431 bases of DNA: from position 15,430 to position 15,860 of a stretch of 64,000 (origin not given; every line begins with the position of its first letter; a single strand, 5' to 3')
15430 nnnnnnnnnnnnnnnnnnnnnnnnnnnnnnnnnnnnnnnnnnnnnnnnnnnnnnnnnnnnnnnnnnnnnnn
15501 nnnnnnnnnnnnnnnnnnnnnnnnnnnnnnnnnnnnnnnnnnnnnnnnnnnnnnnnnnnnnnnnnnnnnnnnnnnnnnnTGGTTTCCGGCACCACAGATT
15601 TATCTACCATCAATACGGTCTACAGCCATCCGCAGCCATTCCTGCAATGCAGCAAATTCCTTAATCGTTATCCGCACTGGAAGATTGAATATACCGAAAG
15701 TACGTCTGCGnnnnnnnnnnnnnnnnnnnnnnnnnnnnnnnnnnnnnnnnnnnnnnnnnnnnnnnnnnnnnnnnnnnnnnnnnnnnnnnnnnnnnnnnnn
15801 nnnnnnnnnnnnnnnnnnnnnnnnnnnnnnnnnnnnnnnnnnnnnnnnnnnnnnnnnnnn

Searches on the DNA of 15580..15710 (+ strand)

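Call 49: search_dna_similar(query=window:15580-15710:+, collection=ecoli_genomes, mode=near, max_rows=8, rows=best)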
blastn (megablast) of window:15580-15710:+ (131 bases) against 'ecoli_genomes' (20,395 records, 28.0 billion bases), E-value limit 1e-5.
Records with a match: 5425; places in all: 5425; records where one place covers at least 80% of the query: 5425.
Genomes with a match: 5425 of 5426; with a place that covers at least 80% of the query: 5425. Places per genome that has any: lowest 1, median 1, highest 1. On chromosomes: 5425 places; on plasmids: 0.
Best place of each record, by identity: >=99% 28; 95-99% 4308; 90-95% 1089.
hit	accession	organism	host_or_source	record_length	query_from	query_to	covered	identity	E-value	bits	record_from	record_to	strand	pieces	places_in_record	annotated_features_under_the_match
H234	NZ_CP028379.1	Escherichia coli O145 str. RM9872 strain RM9872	Bos taurus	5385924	1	131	100%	99.2%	9e-60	237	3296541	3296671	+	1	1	pheA: bifunctional chorismate mutase/prephenate dehydratase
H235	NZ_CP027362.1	Escherichia coli strain 95-3192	missing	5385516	1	131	100%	99.2%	9e-60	237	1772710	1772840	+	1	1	pheA: bifunctional chorismate mutase/prephenate dehydratase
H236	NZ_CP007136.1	Escherichia coli O145:H28 str. RM12581 strain RM12581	lettuce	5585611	1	131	100%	99.2%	9e-60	237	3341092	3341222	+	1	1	pheA: bifunctional chorismate mutase/prephenate dehydratase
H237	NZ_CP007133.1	Escherichia coli O145:H28 str. RM12761 strain RM12761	ice cream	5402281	1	131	100%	99.2%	9e-60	237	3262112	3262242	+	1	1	pheA: bifunctional chorismate mutase/prephenate dehydratase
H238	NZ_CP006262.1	Escherichia coli O145:H28 str. RM13516 strain RM13516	Homo sapiens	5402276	1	131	100%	99.2%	9e-60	237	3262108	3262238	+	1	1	pheA: bifunctional chorismate mutase/prephenate dehydratase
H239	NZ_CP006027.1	Escherichia coli O145:H28 str. RM13514 strain RM13514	Homo sapiens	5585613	1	131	100%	99.2%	9e-60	237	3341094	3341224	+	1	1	pheA: bifunctional chorismate mutase/prephenate dehydratase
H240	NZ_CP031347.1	Escherichia coli O145 strain RM9873-C1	cattle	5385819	1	131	100%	99.2%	9e-60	237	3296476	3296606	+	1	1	pheA: bifunctional chorismate mutase/prephenate dehydratase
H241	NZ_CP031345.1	Escherichia coli O145 strain RM12367-C1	creek water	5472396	1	131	100%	99.2%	9e-60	237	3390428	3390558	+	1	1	pheA: bifunctional chorismate mutase/prephenate dehydratase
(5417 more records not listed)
